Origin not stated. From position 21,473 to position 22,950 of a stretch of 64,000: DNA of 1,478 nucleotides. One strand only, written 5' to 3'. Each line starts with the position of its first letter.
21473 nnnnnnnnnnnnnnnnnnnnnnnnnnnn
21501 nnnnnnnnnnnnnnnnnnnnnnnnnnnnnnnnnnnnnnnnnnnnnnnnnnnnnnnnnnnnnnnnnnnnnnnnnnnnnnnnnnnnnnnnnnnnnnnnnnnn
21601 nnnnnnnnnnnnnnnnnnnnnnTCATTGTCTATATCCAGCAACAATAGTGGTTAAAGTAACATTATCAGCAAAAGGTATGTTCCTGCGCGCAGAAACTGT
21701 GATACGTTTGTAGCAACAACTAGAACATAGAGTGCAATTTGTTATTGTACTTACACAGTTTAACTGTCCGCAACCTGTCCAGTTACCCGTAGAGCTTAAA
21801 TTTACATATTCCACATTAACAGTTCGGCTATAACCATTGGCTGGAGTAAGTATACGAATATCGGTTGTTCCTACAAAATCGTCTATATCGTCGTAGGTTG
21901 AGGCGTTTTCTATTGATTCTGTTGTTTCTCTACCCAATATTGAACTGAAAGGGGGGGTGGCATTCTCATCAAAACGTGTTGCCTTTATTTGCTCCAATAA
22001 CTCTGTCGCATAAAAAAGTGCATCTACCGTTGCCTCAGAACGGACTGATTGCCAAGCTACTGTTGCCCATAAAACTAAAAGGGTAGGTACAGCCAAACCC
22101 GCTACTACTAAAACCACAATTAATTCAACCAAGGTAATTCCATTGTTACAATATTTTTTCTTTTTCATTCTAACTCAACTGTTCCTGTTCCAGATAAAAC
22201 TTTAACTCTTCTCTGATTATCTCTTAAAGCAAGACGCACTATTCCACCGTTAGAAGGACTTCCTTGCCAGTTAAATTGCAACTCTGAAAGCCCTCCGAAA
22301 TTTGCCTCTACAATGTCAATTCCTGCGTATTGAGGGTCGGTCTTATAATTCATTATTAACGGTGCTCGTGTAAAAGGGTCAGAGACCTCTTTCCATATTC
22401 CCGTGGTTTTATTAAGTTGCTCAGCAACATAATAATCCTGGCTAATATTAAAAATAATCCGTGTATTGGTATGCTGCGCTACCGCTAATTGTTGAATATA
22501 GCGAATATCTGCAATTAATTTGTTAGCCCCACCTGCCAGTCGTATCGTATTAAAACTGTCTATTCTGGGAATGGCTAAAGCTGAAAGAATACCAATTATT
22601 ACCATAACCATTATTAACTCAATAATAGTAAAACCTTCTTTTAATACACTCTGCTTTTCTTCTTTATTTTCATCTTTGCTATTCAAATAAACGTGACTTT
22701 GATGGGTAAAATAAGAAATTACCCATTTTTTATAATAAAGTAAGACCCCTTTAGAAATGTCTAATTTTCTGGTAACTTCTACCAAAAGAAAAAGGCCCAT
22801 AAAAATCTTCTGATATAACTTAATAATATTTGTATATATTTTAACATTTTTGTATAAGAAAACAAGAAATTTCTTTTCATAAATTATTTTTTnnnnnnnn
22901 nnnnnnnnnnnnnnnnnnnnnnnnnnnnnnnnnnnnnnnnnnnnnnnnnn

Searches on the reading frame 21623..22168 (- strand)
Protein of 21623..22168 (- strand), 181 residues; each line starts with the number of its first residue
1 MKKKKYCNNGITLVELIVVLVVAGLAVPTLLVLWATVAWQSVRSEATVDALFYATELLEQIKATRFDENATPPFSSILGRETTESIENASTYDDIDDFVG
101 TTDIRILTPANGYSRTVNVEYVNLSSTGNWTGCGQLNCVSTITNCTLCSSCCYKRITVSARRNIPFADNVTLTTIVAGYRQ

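Call 61: search_protein_families(library=pfam, proteins=[window:21623-22168:-], max_evalue=0.001)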
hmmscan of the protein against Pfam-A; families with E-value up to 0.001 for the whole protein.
window:21623-22168:- (181 aa): 1 family
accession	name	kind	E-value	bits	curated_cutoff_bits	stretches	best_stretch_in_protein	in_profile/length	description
PF07963.17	N_methyl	-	0.00058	19.8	21.2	0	8-26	4-22/27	Prokaryotic N-terminal methylation motif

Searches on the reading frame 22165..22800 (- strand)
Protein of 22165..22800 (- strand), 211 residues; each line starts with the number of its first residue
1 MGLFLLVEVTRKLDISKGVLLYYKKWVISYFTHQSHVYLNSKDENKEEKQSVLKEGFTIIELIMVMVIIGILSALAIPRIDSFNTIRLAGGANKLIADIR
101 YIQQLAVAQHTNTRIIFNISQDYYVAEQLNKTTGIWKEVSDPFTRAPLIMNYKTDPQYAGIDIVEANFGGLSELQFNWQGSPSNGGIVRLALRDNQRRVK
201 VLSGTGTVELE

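Call 61: search_protein_families(library=pfam, proteins=[window:22165-22800:-], max_evalue=0.001)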
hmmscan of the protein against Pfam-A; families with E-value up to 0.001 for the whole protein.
window:22165-22800:- (211 aa): 2 families
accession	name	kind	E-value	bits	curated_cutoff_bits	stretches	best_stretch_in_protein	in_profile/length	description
PF07963.17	N_methyl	-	0.00011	22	21.2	1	55-76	5-26/27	Prokaryotic N-terminal methylation motif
PF12019.13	GspH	-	0.00085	20.2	21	0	92-203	2-106/108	Type II transport protein GspH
